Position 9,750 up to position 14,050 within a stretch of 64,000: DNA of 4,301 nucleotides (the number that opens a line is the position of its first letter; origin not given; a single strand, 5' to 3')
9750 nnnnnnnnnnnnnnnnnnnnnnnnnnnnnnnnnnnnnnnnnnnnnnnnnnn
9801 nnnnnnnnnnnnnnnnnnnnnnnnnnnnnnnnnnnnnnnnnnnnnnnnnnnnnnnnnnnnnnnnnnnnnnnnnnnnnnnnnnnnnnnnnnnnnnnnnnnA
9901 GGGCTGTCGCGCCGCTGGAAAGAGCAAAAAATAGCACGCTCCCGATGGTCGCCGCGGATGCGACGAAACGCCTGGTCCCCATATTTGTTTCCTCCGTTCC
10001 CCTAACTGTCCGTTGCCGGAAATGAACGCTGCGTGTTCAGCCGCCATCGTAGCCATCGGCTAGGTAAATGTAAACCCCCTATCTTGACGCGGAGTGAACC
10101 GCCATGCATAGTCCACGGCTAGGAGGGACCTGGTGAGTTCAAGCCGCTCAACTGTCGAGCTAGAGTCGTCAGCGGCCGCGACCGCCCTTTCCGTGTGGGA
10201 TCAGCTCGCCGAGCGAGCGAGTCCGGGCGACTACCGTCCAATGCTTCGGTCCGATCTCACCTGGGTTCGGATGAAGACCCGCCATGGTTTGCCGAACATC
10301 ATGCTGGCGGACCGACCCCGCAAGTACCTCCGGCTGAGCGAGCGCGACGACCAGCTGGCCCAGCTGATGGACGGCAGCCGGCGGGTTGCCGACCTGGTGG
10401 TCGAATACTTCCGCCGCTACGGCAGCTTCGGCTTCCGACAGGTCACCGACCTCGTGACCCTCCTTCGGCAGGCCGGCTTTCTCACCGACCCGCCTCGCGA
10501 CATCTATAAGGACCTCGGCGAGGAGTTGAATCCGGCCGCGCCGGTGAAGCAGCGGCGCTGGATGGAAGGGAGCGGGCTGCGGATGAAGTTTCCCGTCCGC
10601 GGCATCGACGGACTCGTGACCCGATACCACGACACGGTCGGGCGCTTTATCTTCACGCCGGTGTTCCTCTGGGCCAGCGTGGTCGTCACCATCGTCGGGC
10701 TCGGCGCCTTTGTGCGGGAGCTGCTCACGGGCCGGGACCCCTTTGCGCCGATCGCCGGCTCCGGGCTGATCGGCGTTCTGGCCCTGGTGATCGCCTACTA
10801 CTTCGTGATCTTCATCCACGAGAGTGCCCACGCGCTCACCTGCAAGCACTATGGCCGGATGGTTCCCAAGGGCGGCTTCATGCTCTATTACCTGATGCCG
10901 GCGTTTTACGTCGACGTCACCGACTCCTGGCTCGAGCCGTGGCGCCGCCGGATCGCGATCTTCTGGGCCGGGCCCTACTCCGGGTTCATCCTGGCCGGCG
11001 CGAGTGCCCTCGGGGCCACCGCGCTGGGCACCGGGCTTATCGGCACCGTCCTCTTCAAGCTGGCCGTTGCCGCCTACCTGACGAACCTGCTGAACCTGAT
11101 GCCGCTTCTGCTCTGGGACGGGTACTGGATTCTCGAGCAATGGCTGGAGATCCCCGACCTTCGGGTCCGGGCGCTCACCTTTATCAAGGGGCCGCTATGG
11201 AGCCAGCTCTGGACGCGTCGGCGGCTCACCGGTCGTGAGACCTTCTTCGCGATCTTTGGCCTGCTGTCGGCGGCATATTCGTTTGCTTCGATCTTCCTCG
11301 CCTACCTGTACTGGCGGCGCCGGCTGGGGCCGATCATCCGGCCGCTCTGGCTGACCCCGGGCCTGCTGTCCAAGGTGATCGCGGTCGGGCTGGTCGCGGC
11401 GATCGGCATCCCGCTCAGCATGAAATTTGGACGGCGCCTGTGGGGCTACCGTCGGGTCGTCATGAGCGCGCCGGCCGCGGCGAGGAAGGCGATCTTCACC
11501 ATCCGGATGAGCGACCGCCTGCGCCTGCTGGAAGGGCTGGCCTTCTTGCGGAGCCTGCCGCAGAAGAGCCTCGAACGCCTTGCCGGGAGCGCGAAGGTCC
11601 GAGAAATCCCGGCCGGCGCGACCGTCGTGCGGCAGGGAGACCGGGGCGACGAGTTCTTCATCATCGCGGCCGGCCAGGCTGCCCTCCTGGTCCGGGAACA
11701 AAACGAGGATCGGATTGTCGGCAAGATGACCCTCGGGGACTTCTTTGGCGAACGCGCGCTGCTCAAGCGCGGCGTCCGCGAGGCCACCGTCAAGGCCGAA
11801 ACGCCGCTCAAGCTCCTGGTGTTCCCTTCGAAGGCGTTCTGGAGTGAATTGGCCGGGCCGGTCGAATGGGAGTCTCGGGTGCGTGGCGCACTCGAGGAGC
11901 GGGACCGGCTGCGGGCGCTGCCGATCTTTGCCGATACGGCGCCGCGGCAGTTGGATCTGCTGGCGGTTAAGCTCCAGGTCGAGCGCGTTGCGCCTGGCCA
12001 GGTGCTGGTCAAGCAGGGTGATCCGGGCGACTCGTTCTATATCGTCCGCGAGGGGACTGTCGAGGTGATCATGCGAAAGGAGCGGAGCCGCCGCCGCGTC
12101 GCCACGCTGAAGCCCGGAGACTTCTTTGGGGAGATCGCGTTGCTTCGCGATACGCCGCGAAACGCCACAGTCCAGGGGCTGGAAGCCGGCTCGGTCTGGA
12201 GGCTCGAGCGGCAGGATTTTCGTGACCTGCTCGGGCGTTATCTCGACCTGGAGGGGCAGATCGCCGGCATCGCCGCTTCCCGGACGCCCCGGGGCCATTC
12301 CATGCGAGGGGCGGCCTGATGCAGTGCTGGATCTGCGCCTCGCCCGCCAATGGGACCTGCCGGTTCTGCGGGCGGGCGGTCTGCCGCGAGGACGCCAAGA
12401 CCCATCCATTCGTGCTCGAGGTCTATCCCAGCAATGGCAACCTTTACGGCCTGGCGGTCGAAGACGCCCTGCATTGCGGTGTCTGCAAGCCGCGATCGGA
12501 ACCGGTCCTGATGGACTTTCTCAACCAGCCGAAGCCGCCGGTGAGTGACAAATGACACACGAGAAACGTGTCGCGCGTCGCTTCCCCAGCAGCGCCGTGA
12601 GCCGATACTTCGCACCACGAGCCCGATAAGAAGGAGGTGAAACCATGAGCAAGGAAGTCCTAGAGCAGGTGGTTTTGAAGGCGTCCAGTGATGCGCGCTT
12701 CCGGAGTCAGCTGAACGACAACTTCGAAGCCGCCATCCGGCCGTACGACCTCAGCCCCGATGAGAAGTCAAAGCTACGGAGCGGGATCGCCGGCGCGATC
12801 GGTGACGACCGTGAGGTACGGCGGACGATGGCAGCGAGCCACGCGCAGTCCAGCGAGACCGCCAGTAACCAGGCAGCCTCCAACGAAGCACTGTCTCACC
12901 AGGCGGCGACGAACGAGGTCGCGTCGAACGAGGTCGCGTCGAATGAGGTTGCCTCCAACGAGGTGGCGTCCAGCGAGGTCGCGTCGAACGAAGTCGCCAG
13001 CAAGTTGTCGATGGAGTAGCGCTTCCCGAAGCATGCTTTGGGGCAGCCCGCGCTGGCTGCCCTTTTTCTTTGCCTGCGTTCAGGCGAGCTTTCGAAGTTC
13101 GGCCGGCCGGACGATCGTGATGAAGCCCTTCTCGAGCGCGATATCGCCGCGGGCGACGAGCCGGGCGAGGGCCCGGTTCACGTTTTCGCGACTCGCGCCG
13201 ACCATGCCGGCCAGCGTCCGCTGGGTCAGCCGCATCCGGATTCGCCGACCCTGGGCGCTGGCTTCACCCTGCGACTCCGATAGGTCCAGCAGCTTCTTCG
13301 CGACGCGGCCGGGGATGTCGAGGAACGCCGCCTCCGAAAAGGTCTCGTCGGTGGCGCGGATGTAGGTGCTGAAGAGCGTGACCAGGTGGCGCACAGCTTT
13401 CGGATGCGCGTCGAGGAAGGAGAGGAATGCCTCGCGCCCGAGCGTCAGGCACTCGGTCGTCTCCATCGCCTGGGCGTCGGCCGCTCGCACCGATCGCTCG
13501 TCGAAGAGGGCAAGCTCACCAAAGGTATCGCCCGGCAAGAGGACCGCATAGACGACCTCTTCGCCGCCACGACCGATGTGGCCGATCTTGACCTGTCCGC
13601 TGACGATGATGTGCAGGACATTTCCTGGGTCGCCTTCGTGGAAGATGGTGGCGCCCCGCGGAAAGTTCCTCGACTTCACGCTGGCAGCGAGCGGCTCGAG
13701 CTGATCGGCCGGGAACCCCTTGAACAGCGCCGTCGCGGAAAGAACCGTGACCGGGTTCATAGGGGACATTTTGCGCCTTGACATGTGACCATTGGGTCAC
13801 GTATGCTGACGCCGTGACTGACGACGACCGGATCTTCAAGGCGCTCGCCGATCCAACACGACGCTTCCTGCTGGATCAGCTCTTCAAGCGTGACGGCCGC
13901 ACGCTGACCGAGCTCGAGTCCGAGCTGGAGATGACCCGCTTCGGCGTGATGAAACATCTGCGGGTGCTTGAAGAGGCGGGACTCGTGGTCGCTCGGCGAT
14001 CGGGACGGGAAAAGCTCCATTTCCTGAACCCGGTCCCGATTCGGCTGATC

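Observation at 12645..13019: Nif11/NHLP-leader-like peptide with seven in-frame ASNEV pentapeptide repeats under amino-acid-level selection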

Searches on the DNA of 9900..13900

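Call 86: search_rna_families(source=window, start=9900, end=13900, threshold=evalue, max_evalue=1)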
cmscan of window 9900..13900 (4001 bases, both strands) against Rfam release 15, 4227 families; matches with E-value up to 1: 0.
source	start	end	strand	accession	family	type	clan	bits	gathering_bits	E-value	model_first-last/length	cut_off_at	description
